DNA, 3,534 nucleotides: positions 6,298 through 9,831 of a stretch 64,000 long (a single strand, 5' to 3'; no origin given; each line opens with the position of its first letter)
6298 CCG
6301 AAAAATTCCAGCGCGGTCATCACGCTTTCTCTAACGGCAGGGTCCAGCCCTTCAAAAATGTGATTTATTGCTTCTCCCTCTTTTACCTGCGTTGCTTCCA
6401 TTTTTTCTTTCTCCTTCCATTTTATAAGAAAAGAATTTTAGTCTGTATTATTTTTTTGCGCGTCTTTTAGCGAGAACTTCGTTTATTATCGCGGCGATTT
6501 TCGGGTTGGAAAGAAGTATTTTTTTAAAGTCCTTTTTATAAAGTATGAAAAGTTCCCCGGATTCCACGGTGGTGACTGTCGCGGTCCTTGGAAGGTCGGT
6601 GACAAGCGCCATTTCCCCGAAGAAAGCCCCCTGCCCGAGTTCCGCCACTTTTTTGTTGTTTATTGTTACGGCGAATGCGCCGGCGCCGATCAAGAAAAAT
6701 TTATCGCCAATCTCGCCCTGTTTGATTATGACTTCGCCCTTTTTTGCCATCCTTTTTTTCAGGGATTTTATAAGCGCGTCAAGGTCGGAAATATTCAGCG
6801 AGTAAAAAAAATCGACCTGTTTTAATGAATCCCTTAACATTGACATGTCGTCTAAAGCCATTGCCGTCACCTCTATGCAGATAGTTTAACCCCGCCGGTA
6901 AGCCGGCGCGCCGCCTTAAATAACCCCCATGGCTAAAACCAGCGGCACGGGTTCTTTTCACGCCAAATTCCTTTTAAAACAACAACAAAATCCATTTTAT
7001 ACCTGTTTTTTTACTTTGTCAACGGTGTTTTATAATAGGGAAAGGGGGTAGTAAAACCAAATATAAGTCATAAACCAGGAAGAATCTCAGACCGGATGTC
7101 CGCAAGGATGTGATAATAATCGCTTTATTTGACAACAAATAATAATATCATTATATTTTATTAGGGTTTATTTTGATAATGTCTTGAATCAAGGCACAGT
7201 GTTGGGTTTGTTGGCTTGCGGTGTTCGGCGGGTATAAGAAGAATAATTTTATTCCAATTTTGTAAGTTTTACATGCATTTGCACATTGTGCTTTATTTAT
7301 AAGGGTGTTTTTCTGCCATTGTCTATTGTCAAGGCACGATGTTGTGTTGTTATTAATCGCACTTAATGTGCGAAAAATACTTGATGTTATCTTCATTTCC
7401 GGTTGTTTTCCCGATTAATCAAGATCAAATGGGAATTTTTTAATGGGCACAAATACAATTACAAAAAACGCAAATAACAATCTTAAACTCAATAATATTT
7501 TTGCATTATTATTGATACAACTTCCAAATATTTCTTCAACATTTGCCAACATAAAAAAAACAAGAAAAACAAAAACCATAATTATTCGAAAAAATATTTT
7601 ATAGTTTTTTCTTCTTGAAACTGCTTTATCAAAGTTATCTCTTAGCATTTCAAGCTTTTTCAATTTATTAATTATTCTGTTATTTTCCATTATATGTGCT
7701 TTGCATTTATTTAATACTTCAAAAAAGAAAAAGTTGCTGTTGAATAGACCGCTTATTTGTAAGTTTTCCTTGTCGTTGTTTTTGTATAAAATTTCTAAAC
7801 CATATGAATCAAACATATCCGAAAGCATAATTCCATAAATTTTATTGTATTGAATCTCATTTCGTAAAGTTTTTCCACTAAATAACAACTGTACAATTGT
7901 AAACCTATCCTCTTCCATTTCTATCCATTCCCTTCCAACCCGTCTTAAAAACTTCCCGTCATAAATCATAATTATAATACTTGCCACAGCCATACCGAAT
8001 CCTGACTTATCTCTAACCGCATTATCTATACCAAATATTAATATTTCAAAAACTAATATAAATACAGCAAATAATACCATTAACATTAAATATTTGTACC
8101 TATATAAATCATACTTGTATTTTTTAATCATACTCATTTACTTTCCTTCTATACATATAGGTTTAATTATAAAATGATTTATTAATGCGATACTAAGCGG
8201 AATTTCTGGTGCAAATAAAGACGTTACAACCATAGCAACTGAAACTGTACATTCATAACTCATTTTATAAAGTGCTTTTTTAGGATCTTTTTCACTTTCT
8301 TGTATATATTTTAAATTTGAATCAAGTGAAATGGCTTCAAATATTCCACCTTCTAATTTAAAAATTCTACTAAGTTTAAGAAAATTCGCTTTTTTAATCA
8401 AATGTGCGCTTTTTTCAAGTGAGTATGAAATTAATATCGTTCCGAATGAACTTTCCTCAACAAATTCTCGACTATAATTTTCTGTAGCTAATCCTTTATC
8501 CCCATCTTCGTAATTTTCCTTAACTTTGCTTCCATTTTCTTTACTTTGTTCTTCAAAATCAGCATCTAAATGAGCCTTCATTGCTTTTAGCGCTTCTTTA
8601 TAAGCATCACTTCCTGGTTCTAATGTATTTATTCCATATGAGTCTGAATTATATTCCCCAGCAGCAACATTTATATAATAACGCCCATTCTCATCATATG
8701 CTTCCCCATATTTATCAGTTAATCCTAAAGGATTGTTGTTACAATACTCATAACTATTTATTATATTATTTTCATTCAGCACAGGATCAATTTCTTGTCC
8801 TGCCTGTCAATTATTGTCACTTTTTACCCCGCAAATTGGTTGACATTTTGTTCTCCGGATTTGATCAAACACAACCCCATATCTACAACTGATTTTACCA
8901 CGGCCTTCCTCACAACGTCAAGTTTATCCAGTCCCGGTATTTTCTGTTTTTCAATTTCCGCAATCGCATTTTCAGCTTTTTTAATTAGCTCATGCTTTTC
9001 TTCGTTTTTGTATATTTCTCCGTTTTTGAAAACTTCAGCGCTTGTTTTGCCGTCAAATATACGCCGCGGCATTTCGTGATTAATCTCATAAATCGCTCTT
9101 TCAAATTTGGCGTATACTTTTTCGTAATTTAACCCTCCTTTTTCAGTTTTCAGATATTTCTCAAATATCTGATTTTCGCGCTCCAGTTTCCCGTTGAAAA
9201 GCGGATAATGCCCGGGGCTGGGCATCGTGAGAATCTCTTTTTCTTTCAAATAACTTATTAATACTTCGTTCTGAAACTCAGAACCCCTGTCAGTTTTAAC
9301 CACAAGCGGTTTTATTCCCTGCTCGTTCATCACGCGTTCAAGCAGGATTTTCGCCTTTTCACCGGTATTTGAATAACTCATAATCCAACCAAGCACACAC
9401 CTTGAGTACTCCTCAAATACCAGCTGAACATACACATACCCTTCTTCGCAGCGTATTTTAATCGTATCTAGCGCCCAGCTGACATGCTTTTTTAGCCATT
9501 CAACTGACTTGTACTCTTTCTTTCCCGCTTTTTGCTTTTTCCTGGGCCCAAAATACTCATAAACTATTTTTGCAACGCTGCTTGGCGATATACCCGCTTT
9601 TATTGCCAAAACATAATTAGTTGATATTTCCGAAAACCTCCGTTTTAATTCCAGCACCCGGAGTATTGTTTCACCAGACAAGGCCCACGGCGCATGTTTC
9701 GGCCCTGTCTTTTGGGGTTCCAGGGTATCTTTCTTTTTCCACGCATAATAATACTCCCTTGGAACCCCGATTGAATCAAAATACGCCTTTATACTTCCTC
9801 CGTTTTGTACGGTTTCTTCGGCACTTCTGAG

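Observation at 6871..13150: AT-rich island with two orphan RHS C-terminal toxin tips, each followed by a candidate immunity gene, separated by nested IS elements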

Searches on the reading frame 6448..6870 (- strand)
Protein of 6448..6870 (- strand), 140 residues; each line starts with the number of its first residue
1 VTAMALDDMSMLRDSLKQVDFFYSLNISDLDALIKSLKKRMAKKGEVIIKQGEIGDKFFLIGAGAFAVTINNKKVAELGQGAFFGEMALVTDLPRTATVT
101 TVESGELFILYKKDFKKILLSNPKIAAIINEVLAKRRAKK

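Call 3: search_protein_families(library=pfam, proteins=[window:6448-6870:-], max_evalue=0.1)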
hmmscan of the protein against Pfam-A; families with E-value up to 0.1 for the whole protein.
window:6448-6870:- (140 aa): 2 families
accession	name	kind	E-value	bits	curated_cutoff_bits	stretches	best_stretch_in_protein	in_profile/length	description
PF00027.35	cNMP_binding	-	5.1e-19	68.5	27.5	1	42-121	4-88/89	Cyclic nucleotide-binding domain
PF25562.1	CNBH_CNNM2_C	-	0.067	13.2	27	1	38-92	56-111/172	Metal transporter CNNM2-like, C-terminal CNBH domain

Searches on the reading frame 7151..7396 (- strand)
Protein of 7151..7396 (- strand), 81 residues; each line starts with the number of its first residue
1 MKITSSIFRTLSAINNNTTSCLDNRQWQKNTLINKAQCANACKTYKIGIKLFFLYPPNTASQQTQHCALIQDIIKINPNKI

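Call 48: search_protein_families(library=pfam, proteins=[window:7151-7396:-], max_evalue=0.001)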
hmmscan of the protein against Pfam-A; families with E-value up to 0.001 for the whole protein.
window:7151-7396:- (81 aa): 0 families

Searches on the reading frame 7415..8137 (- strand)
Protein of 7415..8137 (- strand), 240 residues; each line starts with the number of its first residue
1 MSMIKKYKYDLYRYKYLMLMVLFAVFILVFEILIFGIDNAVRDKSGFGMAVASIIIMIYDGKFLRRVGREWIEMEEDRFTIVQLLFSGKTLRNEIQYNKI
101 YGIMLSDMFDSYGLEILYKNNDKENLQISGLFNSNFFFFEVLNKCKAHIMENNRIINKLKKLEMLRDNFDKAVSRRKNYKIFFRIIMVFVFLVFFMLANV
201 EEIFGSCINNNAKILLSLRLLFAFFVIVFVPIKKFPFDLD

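Call 3: search_protein_families(library=pfam, proteins=[window:7415-8137:-], max_evalue=0.1)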
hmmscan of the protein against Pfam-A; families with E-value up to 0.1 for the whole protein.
window:7415-8137:- (240 aa): 1 family
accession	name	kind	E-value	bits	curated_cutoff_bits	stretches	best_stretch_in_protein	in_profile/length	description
PF23175.1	bHLH_STRA8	-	0.028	15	25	1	118-163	34-76/80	Stimulated by retinoic acid gene 8 protein bHLH domain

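Call 8: search_protein_families(library=ncbifam, proteins=[window:7415-8137:-], max_evalue=1)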
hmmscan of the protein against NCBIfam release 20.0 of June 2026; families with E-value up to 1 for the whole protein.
window:7415-8137:- (240 aa): 1 family
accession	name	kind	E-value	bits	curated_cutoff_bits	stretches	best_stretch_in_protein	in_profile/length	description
NF046000.1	MAG1210_fam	subfamily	0.0049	15.6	275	1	134-229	20-114/550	MAG1210 family protein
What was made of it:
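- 7415..8137 (-): immB: 240-aa candidate immunity protein for tipB. It has hydrophobic TM-like segments at residues 17-35, 181-199 and 214-232. The ATG directly abuts the tipB TAA stop, with an AGGA ribosome-binding site. 25.6% GC. No Pfam or NCBIfam family (calls 3, 8).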

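Call 13: find_encoding_contigs(protein=window:7415-8137:-, flank=10000, max_places=6)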
Protein window:7415-8137:- (240 aa): 1 contig read that carries it; 1 place shown.
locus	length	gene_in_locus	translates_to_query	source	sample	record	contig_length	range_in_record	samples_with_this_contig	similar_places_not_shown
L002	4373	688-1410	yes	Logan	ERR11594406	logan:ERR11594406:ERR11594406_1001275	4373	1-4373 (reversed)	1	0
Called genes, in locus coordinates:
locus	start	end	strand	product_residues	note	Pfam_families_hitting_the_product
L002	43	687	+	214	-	-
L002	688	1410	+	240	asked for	-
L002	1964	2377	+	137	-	PF00027:cNMP_binding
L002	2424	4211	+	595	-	-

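Call 37: list_cluster_members(proteins=[P0001, P0015, window:7415-8137:-, window:11856-12305:-, window:9895-11469:-, window:8824-9681:-, window:9789-10295:-, window:13319-15289:+, window:4614-6401:-, window:11530-11712:-])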
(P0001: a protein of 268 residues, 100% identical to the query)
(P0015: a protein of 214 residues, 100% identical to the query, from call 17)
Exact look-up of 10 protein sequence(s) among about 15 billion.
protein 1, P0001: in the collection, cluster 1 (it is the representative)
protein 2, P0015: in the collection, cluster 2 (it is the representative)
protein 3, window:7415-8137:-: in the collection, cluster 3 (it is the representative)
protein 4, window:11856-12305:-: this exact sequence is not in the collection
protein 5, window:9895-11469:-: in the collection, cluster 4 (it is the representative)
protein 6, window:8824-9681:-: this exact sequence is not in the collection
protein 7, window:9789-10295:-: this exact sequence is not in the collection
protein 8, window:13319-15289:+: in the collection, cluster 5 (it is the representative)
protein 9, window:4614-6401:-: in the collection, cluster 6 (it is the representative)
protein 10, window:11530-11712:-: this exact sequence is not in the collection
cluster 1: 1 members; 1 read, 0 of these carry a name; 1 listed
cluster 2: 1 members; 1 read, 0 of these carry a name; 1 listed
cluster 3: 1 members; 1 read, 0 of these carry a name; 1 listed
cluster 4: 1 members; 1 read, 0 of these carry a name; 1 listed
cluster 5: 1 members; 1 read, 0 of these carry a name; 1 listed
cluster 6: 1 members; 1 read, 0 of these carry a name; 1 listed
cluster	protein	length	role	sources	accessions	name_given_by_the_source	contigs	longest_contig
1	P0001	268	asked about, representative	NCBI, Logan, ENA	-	-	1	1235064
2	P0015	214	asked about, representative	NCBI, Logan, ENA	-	-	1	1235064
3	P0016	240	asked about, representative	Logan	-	-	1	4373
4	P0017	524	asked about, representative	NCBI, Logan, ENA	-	-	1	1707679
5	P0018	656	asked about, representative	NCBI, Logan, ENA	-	-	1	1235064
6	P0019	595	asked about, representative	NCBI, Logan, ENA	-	-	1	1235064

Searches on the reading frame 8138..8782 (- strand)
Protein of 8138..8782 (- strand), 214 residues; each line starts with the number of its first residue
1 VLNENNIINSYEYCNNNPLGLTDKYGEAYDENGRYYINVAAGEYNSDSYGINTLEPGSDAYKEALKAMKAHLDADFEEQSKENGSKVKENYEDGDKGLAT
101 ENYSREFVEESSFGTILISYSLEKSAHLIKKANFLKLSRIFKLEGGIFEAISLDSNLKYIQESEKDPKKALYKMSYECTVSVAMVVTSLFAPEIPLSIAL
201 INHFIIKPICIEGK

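Call 3: search_protein_families(library=pfam, proteins=[window:8138-8782:-], max_evalue=0.1)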
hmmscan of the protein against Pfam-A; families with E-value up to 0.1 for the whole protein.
window:8138-8782:- (214 aa): 0 families

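Call 8: search_protein_families(library=ncbifam, proteins=[window:8138-8782:-], max_evalue=1)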
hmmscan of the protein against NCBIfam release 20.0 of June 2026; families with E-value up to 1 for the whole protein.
window:8138-8782:- (214 aa): 1 family
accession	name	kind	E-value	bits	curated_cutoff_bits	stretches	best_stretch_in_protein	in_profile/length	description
TIGR03696.1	Rhs_assc_core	domain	0.0062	17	32.5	1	6-26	55-75/76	RHS repeat-associated core domain-containing protein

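Call 17: find_homologous_proteins(query=window:8138-8782:-, max_evalue=0.01)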
Query window:8138-8782:- (214 aa): 1 proteins with E <= 0.01 among 131 candidates.
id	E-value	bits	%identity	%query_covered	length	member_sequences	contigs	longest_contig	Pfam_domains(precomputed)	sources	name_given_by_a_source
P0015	1.2e-134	464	100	100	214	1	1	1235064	-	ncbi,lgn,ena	-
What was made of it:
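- Tried and rejected: Word-indexed homologue search with tipB found only itself (call 17).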

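Call 33: find_homologous_proteins(query=A2, max_evalue=0.01)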
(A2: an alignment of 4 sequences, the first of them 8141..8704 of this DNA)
Query A2 (4 sequences) (188 aa, profile of the alignment): 2 proteins with E <= 0.01 among 8000 candidates.
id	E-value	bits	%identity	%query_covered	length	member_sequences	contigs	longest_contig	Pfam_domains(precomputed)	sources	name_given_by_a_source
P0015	1.4e-69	252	100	100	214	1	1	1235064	-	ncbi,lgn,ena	-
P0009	1.1e-32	132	-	-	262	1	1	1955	-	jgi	jgi:RHS repeat-associated protein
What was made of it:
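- Tried and rejected: A profile of four tipB-type CTs added nothing new (call 33).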

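Call 40: predict_structure(alignment_id=A3)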
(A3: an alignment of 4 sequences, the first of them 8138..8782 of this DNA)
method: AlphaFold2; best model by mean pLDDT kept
length: 214 residues; sequences in the alignment: 4
mean_pLDDT: 35.0   pTM: 0.29
mean pLDDT of the five models: 35.0, 34.5, 34.0, 33.6, 32.5
residues with pLDDT >= 90: 0; 70-90: 0; 50-70: 4; < 50: 210
segments of 3 or more residues with pLDDT < 50: 1-52, 54-58, 60-62, 67-214
pLDDT, mean of each block of 10 residues (from residue 1): 26 29 31 32 33 47 48 43 33 30 30 34 30 31 35 38 39 42 41 36 30 26
secondary structure, 60 per line:
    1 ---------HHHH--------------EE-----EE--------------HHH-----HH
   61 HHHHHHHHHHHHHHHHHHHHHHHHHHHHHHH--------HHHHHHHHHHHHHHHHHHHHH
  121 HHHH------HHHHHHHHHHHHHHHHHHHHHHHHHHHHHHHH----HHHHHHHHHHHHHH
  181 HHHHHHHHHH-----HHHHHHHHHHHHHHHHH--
elements in order: H10-13 H59-91 H100-124 H131-162 H167-190 H196-212
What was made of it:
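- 8141..8701 (-): tipB toxin domain (187 aa after ...DKYGE; stop codon at 8138-8140). It has an acidic, helical-looking N-part and a hydrophobic C-terminal segment (Kyte-Doolittle 19-residue maximum 1.81). AF2 pLDDT 35 (call 40).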

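Call 71: search_solved_structures(query=A2, max_evalue=1)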
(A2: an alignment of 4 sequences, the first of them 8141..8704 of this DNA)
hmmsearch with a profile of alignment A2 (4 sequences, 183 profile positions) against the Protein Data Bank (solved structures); distinct sequences matched with E-value up to 1: 11.
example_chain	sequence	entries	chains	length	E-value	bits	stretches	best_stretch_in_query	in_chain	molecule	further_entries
1go4_A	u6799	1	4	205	0.06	16.7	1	96-160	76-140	Mitotic spindle assembly checkpoint protein MAD2A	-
1s2h_A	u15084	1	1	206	0.061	16.7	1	96-160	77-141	Mitotic spindle assembly checkpoint protein MAD2A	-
1duj_A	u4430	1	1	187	0.18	15.2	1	96-158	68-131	SPINDLE ASSEMBLY CHECKPOINT PROTEIN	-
1klq_A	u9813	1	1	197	0.19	15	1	96-158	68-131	MITOTIC SPINDLE ASSEMBLY CHECKPOINT PROTEIN MAD2A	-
5khu_T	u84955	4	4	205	0.21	14.9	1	96-158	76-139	Mitotic spindle assembly checkpoint protein MAD2A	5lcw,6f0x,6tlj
2qyf_A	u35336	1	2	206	0.21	14.9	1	96-158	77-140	Mitotic spindle assembly checkpoint protein MAD2A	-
3gmh_A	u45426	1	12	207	0.22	14.9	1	96-158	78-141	Mitotic spindle assembly checkpoint protein MAD2A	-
2v64_A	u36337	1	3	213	0.23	14.8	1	96-158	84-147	MITOTIC SPINDLE ASSEMBLY CHECKPOINT PROTEIN MAD2A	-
2vfx_A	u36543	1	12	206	0.27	14.5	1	97-158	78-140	MITOTIC SPINDLE ASSEMBLY CHECKPOINT PROTEIN MAD2A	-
3kwm_A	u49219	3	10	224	0.37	14.1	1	56-126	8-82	Ribose-5-phosphate isomerase A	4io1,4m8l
4gyg_A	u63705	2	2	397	0.45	13.8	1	27-82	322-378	Rio2 kinase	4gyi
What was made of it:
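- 8141..8701 (-): No family or PDB hit (calls 3, 8, 71).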

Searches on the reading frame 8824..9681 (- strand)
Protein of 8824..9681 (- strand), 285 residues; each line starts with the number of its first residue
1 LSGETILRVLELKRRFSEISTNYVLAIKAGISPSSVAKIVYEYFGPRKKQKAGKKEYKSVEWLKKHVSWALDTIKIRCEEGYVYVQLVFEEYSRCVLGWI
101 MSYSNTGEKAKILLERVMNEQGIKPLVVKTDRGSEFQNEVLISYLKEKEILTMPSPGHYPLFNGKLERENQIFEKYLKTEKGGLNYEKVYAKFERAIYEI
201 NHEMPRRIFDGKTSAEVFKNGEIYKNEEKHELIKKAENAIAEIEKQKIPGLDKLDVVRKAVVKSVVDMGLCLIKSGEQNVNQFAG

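Call 3: search_protein_families(library=pfam, proteins=[window:8824-9681:-], max_evalue=0.1)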
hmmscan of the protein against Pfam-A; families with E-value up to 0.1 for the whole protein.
window:8824-9681:- (285 aa): 2 families
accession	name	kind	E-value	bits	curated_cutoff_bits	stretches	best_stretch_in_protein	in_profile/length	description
PF00665.32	rve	-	8.8e-11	42.4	32.6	1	68-152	7-94/102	Integrase core domain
PF13610.12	DDE_Tnp_IS240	-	0.00086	19.9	27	1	68-150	3-82/139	DDE domain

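Call 8: search_protein_families(library=ncbifam, proteins=[window:8824-9681:-], max_evalue=1)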
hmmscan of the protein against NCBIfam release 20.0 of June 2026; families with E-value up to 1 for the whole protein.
window:8824-9681:- (285 aa): 3 families
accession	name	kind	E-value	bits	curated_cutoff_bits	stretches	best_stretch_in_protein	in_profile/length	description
NF033577.2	transpos_IS481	equivalog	1.2e-16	61.1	224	1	3-216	61-282/284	IS481 family transposase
NF033516.0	transpos_IS3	equivalog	4.7e-16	59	160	1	64-216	214-367/369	IS3 family transposase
NF033587.1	transpos_IS6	equivalog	0.012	15.4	125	1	50-137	49-137/202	IS6 family transposase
